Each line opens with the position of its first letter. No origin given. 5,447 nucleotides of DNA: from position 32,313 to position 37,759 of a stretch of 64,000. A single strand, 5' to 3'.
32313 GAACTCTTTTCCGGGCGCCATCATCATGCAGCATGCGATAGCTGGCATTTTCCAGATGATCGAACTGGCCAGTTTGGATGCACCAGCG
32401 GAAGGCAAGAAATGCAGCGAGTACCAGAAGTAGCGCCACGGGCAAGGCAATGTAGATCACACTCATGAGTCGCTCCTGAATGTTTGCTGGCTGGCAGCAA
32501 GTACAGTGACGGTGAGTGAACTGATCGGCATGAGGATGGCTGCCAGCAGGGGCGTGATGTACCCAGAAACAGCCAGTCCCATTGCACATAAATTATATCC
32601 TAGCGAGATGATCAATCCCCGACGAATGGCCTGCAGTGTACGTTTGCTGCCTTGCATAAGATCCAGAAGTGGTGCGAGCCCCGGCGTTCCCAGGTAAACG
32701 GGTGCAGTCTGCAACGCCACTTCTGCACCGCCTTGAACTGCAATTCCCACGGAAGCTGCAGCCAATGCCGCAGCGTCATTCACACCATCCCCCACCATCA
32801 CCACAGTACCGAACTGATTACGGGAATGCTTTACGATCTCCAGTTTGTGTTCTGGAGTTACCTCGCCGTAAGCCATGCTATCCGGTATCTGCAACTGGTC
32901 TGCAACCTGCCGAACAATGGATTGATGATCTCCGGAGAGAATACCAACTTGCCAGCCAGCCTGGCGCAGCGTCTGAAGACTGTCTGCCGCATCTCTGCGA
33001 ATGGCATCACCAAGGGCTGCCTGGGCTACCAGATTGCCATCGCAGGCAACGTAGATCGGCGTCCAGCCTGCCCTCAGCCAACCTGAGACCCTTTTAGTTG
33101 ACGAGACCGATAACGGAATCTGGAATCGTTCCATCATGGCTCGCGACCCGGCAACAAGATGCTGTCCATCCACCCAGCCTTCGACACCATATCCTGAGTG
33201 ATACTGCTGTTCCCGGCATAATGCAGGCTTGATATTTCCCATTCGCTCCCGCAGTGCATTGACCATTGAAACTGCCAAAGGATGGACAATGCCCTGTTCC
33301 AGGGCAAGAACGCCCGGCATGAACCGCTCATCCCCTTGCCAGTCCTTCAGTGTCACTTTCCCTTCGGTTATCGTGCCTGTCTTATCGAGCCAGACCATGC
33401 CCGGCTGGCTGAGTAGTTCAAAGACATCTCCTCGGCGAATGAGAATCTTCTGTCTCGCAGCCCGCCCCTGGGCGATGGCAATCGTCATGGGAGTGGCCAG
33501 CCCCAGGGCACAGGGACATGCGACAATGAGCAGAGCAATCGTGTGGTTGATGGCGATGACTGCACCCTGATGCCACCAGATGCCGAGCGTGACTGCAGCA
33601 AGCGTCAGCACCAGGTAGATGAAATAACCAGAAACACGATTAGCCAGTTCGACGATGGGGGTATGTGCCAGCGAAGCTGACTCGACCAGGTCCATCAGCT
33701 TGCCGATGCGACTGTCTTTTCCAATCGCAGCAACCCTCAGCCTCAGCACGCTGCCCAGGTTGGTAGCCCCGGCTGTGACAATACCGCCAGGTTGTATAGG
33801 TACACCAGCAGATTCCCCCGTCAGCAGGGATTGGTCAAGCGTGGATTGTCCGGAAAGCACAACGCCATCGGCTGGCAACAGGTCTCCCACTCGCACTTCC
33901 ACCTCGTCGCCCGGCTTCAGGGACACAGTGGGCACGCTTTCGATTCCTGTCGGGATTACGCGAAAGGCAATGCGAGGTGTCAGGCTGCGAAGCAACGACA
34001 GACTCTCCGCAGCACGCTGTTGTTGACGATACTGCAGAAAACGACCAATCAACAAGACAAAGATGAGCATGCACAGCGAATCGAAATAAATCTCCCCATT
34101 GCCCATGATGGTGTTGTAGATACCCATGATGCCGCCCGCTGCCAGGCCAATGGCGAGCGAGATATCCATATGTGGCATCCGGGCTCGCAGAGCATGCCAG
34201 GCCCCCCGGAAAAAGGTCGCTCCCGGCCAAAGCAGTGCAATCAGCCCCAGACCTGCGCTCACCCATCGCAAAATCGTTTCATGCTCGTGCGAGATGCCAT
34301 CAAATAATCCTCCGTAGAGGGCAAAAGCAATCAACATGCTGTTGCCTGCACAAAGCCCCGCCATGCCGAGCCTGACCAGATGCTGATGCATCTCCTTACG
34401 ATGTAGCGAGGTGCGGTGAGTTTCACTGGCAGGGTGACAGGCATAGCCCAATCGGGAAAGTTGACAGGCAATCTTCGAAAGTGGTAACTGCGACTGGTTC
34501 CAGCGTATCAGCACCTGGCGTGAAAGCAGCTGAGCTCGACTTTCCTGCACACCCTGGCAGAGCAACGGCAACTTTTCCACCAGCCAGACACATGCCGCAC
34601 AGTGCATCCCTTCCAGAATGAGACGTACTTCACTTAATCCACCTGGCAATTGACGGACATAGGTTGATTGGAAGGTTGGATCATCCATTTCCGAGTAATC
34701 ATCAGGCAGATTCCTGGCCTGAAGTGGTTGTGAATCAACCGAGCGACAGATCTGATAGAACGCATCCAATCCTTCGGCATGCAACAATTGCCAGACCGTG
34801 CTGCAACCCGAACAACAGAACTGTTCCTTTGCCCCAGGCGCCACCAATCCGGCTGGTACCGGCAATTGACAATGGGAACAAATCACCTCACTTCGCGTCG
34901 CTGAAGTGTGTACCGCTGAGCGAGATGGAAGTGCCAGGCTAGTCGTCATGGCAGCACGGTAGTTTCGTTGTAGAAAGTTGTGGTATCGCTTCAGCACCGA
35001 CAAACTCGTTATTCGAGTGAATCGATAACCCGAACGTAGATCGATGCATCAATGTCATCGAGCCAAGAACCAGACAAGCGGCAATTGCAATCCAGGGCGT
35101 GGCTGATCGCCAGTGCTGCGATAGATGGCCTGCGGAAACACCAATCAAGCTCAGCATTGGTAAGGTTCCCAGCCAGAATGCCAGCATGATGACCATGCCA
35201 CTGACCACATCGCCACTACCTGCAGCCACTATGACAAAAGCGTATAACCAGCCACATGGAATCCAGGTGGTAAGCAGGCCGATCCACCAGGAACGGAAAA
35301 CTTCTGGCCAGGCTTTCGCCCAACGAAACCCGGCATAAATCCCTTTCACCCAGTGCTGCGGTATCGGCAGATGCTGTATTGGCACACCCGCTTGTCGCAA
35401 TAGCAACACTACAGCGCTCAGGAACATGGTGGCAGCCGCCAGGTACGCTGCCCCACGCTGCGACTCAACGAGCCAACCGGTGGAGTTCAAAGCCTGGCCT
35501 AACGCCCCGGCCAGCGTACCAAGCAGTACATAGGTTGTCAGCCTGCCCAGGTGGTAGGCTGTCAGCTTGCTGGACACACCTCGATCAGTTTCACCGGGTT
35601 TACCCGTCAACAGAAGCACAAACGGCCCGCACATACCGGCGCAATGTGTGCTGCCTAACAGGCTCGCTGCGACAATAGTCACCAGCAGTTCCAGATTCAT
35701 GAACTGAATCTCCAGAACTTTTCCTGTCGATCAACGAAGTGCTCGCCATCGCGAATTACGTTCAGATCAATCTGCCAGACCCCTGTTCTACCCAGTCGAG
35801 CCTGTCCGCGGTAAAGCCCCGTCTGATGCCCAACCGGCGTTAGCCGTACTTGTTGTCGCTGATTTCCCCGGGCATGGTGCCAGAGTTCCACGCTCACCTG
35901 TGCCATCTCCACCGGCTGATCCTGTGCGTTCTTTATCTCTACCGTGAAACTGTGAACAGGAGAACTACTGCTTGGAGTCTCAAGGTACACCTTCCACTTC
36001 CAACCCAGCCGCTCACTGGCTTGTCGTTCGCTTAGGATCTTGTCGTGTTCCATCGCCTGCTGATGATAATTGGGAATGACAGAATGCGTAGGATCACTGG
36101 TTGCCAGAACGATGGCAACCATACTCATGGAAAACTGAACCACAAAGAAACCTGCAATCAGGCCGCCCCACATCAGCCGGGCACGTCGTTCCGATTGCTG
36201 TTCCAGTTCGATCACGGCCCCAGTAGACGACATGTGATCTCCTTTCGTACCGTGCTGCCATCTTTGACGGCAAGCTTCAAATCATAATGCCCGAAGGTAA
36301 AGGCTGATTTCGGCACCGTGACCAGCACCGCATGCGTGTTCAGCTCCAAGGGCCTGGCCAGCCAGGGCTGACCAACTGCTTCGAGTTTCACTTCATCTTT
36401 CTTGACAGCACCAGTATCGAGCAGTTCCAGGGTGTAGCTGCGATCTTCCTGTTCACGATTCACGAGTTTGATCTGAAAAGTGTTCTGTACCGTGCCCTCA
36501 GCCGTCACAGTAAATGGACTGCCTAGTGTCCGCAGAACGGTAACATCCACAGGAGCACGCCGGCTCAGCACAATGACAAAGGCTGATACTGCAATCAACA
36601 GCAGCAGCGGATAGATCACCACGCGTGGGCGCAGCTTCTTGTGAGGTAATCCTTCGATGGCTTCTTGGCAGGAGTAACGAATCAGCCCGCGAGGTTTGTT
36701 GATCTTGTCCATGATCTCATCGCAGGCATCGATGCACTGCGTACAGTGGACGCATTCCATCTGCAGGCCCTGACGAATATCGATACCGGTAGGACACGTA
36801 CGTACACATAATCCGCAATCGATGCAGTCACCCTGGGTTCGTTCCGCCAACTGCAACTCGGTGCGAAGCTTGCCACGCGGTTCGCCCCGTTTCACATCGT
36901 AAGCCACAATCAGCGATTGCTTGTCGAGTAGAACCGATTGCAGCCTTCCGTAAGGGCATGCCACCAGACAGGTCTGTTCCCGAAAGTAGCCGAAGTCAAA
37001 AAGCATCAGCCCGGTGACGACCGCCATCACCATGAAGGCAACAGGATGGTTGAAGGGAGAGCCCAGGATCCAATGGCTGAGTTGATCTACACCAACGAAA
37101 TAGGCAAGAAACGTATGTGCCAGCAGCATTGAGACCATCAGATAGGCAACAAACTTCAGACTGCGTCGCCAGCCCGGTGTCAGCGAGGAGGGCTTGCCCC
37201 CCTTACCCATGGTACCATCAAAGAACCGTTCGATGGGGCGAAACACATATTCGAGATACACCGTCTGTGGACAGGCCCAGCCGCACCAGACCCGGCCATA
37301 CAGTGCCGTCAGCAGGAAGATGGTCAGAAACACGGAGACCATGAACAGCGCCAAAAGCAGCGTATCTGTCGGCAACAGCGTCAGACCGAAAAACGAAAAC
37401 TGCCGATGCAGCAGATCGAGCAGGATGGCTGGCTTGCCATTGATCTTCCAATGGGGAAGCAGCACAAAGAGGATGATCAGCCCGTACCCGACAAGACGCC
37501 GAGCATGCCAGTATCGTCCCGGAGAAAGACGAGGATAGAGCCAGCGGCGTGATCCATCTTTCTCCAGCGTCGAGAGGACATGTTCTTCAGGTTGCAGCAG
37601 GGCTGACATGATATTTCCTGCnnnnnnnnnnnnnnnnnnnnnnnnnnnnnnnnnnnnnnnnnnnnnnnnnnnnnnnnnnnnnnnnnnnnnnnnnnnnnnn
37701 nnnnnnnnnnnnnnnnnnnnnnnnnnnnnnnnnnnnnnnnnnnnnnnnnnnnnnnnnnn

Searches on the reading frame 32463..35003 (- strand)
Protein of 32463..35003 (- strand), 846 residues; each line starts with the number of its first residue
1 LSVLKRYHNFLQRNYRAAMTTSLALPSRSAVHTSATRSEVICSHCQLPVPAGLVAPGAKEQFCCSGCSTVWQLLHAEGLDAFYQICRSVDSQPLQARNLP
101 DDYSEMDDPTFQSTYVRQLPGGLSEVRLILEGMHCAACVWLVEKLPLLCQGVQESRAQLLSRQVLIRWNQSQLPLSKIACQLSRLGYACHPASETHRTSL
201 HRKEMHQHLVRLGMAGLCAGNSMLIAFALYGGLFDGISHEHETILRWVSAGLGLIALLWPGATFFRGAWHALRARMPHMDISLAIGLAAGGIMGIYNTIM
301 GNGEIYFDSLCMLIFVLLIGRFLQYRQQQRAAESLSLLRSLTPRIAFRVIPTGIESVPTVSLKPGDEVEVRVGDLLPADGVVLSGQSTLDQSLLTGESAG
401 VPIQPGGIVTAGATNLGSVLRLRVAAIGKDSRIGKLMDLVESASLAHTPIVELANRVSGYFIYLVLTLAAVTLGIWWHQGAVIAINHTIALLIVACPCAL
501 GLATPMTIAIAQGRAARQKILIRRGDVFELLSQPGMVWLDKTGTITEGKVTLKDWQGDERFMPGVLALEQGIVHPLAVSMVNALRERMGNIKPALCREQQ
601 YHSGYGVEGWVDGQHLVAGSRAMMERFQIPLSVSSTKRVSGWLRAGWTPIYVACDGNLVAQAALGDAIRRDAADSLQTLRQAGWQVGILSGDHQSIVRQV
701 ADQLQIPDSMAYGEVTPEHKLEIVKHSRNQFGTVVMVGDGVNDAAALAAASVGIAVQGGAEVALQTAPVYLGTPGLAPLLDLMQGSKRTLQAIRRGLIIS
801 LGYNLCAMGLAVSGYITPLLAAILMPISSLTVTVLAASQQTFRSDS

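Call 55: search_protein_families(library=pfam, proteins=[window:32463-35003:-], max_evalue=0.00001)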
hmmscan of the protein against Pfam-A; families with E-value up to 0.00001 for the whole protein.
window:32463-35003:- (846 aa): 4 families
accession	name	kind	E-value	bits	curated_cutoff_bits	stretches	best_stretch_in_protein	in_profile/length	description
PF00122.25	E1-E2_ATPase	-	1.9e-45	155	28.1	1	341-518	2-181/181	E1-E2 ATPase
PF00702.32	Hydrolase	-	1.1e-21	78.6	26.4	1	539-750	6-190/191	haloacid dehalogenase-like hydrolase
PF12156.14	ATPase-cat_bd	-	2.9e-14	54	27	1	42-118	2-84/86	Putative metal-binding domain of cation transport ATPase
PF00403.32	HMA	-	2.5e-06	28.2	24.8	1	129-187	3-61/62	Heavy-metal-associated domain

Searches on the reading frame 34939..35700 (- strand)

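Call 55: search_protein_families(library=pfam, proteins=[window:34939-35700:-], max_evalue=0.00001)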
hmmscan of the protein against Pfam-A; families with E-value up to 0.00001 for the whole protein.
window:34939-35700:- (253 aa): 1 family
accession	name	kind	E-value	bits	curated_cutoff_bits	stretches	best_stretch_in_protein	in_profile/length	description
PF13386.12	DsbD_2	-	1.2e-40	140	24.9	1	9-212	2-196/199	Cytochrome C biogenesis protein transmembrane region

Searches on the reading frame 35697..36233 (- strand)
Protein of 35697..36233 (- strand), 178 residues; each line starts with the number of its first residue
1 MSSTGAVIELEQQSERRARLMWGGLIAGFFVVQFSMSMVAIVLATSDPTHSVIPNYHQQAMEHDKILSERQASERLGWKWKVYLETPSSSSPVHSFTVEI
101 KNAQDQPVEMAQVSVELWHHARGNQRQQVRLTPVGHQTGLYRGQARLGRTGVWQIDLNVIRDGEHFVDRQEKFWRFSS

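Call 55: search_protein_families(library=pfam, proteins=[window:35697-36233:-], max_evalue=0.00001)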
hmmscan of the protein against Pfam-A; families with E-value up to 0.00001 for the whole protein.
window:35697-36233:- (178 aa): 2 families
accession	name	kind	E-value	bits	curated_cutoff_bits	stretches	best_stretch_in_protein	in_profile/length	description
PF05751.16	FixH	-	8.6e-22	78.2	23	1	22-169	4-146/150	FixH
PF13115.11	YtkA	-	3.4e-10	40.9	25.9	1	80-157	7-84/85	YtkA-like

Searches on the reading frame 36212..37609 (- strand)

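Call 55: search_protein_families(library=pfam, proteins=[window:36212-37609:-], max_evalue=0.00001)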
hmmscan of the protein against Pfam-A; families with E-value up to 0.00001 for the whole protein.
window:36212-37609:- (465 aa): 5 families
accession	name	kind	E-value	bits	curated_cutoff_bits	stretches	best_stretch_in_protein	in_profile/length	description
PF13746.11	Fer4_18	-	8e-41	139.2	27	1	209-314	1-113/114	4Fe-4S dicluster domain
PF11614.14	FixG_C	-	1.4e-15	57.9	25.6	1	344-465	1-119/119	IG-like fold at C-terminal of FixG, putative oxidoreductase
PF12801.12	Fer4_5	-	7.7e-12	45.4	22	1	87-128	2-43/48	4Fe-4S binding domain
PF12838.12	Fer4_7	-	2.9e-09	37.7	27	1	213-276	7-52/52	4Fe-4S dicluster domain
PF13187.11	Fer4_9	-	9.4e-07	29.2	27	0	213-275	7-50/52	4Fe-4S dicluster domain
